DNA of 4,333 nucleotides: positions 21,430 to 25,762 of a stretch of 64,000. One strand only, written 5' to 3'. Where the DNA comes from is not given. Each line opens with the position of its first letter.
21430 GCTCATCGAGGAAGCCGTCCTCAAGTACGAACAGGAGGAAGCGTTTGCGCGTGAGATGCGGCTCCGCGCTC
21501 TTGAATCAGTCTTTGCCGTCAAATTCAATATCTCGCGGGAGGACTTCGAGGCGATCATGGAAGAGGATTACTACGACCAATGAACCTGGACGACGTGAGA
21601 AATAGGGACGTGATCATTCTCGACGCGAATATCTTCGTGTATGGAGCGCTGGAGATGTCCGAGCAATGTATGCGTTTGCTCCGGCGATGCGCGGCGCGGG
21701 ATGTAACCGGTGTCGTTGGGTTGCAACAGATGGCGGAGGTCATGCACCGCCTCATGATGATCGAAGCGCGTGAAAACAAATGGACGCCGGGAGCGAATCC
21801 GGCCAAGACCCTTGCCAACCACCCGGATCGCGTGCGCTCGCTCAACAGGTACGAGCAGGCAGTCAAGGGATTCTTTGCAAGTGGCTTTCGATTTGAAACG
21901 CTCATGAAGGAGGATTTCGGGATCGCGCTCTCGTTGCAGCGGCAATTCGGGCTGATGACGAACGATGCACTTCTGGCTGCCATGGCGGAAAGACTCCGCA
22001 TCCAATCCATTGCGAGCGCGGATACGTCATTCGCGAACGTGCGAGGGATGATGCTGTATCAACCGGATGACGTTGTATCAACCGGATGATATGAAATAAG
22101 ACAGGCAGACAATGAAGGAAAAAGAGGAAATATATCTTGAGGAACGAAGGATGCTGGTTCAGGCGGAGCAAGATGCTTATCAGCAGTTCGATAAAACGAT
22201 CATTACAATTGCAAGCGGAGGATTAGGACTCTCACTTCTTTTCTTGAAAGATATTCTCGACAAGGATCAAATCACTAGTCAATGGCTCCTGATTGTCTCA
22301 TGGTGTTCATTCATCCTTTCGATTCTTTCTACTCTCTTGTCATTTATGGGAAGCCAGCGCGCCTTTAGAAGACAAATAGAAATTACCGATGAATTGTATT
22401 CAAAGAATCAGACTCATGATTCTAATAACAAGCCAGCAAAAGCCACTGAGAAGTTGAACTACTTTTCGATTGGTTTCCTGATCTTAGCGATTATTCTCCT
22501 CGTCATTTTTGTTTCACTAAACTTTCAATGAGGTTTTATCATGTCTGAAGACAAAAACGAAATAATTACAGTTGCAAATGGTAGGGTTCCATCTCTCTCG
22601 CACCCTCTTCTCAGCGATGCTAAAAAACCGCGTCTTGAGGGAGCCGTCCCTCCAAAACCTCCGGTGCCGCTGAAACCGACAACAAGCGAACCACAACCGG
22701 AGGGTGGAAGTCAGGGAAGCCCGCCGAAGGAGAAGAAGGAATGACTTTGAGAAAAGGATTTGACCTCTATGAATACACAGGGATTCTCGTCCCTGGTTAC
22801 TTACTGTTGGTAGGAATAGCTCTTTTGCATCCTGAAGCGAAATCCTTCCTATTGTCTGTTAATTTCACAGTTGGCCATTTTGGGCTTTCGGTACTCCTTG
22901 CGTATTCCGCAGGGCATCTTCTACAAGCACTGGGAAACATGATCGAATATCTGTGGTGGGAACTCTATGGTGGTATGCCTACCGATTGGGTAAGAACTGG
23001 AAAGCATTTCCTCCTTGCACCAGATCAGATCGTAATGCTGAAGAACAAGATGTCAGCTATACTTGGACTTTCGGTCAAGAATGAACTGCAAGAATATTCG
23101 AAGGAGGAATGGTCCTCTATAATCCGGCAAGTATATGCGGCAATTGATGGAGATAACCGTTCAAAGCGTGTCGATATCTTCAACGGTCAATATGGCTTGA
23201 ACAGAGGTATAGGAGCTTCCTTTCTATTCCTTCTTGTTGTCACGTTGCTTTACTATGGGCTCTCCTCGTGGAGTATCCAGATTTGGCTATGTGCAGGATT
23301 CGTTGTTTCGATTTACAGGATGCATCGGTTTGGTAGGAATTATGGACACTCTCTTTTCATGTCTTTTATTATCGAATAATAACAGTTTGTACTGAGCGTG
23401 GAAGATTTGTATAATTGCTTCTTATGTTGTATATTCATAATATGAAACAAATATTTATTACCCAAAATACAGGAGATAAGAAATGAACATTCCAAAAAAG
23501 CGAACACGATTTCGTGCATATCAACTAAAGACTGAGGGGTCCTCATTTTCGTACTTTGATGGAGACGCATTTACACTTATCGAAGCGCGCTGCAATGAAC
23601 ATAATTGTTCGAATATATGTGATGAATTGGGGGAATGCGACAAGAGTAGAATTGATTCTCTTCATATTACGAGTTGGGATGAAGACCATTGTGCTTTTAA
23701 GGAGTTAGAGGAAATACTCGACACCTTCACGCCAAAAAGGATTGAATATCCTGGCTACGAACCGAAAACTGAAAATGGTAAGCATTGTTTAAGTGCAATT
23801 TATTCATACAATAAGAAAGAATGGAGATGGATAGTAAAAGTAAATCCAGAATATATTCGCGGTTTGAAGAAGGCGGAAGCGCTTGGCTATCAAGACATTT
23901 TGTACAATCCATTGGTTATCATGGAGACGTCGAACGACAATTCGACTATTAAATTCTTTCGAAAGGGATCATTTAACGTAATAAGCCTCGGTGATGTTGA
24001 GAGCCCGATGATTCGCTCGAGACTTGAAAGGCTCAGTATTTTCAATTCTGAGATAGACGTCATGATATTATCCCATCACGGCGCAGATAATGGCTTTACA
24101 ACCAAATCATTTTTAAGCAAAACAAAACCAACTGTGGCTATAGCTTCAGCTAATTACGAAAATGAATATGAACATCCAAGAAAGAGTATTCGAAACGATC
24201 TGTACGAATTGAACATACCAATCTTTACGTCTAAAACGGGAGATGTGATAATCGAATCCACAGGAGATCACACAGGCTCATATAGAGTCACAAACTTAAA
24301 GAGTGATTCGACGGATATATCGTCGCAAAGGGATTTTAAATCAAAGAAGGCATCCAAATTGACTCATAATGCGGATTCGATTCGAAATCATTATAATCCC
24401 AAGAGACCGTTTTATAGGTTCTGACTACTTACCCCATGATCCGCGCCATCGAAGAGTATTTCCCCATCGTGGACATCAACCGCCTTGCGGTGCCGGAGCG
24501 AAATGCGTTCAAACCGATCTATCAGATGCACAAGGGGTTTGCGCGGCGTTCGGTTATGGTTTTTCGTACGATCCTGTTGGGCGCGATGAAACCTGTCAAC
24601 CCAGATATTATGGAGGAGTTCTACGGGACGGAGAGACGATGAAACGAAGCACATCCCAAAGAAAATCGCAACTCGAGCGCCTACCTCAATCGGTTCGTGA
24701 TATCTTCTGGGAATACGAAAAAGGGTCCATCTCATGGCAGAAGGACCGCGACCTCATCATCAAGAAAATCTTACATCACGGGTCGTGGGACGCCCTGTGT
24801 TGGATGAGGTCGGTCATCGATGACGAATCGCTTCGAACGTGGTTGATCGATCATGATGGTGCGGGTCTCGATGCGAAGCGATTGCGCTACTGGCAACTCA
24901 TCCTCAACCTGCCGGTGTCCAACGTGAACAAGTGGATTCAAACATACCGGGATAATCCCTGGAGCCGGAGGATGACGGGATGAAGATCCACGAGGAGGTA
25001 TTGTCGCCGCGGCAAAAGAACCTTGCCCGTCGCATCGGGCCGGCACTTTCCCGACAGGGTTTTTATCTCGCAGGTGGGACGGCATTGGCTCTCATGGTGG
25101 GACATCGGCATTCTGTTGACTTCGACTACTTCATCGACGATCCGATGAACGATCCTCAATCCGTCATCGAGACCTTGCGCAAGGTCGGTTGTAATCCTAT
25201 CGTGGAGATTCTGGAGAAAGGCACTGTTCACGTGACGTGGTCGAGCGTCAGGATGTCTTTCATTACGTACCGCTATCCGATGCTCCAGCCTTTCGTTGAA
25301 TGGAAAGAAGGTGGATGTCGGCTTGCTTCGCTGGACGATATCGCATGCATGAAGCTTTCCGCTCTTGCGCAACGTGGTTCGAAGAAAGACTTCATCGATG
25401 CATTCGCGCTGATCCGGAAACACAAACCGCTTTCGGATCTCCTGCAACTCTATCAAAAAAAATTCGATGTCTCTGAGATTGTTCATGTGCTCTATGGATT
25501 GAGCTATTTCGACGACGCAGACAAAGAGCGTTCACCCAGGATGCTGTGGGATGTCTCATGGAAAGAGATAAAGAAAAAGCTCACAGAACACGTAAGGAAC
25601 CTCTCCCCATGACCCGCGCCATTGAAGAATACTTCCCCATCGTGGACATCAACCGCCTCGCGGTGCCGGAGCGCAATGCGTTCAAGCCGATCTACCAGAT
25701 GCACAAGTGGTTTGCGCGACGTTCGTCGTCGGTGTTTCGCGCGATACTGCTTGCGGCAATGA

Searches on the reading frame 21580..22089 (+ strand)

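Call 32: search_protein_families(library=pfam, proteins=[window:21580-22089:+], max_evalue=0.00001)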
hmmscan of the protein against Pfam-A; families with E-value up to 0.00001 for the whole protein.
window:21580-22089:+ (169 aa): 1 family
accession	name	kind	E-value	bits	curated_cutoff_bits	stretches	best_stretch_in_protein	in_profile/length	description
PF01850.27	PIN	-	4.5e-08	34.2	23.6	1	12-155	1-118/120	PIN domain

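Call 69: search_protein_families(library=phrogs, proteins=[window:21580-22089:+], max_evalue=0.001)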
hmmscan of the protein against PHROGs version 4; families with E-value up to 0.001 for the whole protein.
window:21580-22089:+ (169 aa): 0 families

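Call 70: search_protein_families(library=padloc, proteins=[window:21580-22089:+], max_evalue=0.001)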
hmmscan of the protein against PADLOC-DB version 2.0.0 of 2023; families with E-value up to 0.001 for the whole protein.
window:21580-22089:+ (169 aa): 0 families

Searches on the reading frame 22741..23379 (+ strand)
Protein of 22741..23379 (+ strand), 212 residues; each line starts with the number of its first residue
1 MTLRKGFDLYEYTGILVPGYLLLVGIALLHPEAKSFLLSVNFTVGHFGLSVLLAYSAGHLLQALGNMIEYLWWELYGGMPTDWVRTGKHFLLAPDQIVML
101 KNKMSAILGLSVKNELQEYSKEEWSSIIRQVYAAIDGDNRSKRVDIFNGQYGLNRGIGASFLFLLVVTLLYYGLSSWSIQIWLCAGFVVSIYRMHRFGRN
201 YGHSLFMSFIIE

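Call 32: search_protein_families(library=pfam, proteins=[window:22741-23379:+], max_evalue=0.00001)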
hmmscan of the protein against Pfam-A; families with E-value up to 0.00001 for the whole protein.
window:22741-23379:+ (212 aa): 0 families

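Call 69: search_protein_families(library=phrogs, proteins=[window:22741-23379:+], max_evalue=0.001)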
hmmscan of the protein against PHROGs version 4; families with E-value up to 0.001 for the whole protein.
window:22741-23379:+ (212 aa): 0 families

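Call 70: search_protein_families(library=padloc, proteins=[window:22741-23379:+], max_evalue=0.001)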
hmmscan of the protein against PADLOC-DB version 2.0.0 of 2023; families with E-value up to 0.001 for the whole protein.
window:22741-23379:+ (212 aa): 1 family
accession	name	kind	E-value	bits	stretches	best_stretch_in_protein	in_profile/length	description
PDLC01605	Csx27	-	5.2e-05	21.8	1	7-188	4-173/206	CAS-VI-B; associated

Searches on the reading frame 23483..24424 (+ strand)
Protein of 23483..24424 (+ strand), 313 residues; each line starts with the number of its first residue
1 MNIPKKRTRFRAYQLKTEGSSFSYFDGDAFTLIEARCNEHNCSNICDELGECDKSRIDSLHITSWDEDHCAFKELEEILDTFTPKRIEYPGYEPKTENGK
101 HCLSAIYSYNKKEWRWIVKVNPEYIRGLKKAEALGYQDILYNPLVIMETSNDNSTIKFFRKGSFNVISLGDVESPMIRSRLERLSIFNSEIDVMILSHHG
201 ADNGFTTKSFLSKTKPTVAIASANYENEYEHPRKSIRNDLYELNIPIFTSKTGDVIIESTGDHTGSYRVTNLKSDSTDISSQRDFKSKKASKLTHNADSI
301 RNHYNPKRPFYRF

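Call 32: search_protein_families(library=pfam, proteins=[window:23483-24424:+], max_evalue=0.00001)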
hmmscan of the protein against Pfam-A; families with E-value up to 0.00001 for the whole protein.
window:23483-24424:+ (313 aa): 0 families

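Call 69: search_protein_families(library=phrogs, proteins=[window:23483-24424:+], max_evalue=0.001)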
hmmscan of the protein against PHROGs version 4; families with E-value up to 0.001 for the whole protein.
window:23483-24424:+ (313 aa): 3 families
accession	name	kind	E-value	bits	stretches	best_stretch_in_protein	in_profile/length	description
phrog_14556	-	unknown function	3.5e-16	60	1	32-288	158-403/451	-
phrog_36445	-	unknown function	3.9e-09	37.6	1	137-250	59-168/195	-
phrog_7043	-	tail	5e-06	26.3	1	149-271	768-890/1077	tail protein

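Call 70: search_protein_families(library=padloc, proteins=[window:23483-24424:+], max_evalue=0.001)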
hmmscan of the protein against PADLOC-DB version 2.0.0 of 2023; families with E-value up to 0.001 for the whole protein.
window:23483-24424:+ (313 aa): 4 families
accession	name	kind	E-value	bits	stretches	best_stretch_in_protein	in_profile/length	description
PDLC04673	PDC-M48B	-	7e-08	30.2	1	150-235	157-243/296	-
PDLC04674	PDC-M48B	-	7.9e-06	23.4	1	148-223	139-216/270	-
PDLC03854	LmuA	-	4e-05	20.9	1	151-235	213-298/345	-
PDLC04675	PDC-M48B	-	0.00018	18.8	1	151-224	156-230/291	-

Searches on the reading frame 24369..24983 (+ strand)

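Call 32: search_protein_families(library=pfam, proteins=[window:24369-24983:+], max_evalue=0.00001)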
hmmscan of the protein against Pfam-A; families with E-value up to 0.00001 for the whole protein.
window:24369-24983:+ (204 aa): 1 family
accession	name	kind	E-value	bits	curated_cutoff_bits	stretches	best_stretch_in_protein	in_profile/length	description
PF21956.1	DUF6922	-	5.2e-07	29.5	27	1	112-153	5-46/52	Family of unknown function (DUF6922)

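Call 69: search_protein_families(library=phrogs, proteins=[window:24369-24983:+], max_evalue=0.001)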
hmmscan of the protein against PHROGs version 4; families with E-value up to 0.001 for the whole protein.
window:24369-24983:+ (204 aa): 0 families

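Call 70: search_protein_families(library=padloc, proteins=[window:24369-24983:+], max_evalue=0.001)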
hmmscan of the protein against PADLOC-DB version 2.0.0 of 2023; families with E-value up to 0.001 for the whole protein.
window:24369-24983:+ (204 aa): 0 families

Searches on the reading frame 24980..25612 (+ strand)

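Call 32: search_protein_families(library=pfam, proteins=[window:24980-25612:+], max_evalue=0.00001)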
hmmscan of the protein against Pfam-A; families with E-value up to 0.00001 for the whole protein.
window:24980-25612:+ (210 aa): 1 family
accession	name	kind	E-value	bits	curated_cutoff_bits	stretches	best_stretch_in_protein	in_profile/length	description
PF08843.17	AbiEii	-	3.5e-15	57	22.5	1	17-202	5-224/238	Nucleotidyl transferase AbiEii toxin, Type IV TA system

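Call 69: search_protein_families(library=phrogs, proteins=[window:24980-25612:+], max_evalue=0.001)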
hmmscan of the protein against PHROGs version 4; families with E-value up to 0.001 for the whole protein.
window:24980-25612:+ (210 aa): 0 families

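Call 70: search_protein_families(library=padloc, proteins=[window:24980-25612:+], max_evalue=0.001)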
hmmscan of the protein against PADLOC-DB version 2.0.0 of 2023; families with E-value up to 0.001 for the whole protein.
window:24980-25612:+ (210 aa): 5 families
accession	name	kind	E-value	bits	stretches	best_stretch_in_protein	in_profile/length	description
PDLC02304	AbiEii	-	5.6e-07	27.8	1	93-197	136-237/260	AbiEii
PDLC02307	AbiEii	-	1.4e-05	23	1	11-148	7-148/219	AbiEii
PDLC02298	AbiEii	-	0.00018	19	0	23-54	23-55/220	AbiEii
PDLC02305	AbiEii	-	0.00019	18.8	0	105-161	151-197/306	AbiEii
PDLC02328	AbiEii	-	0.00047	18.1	0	26-68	13-56/203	AbiEii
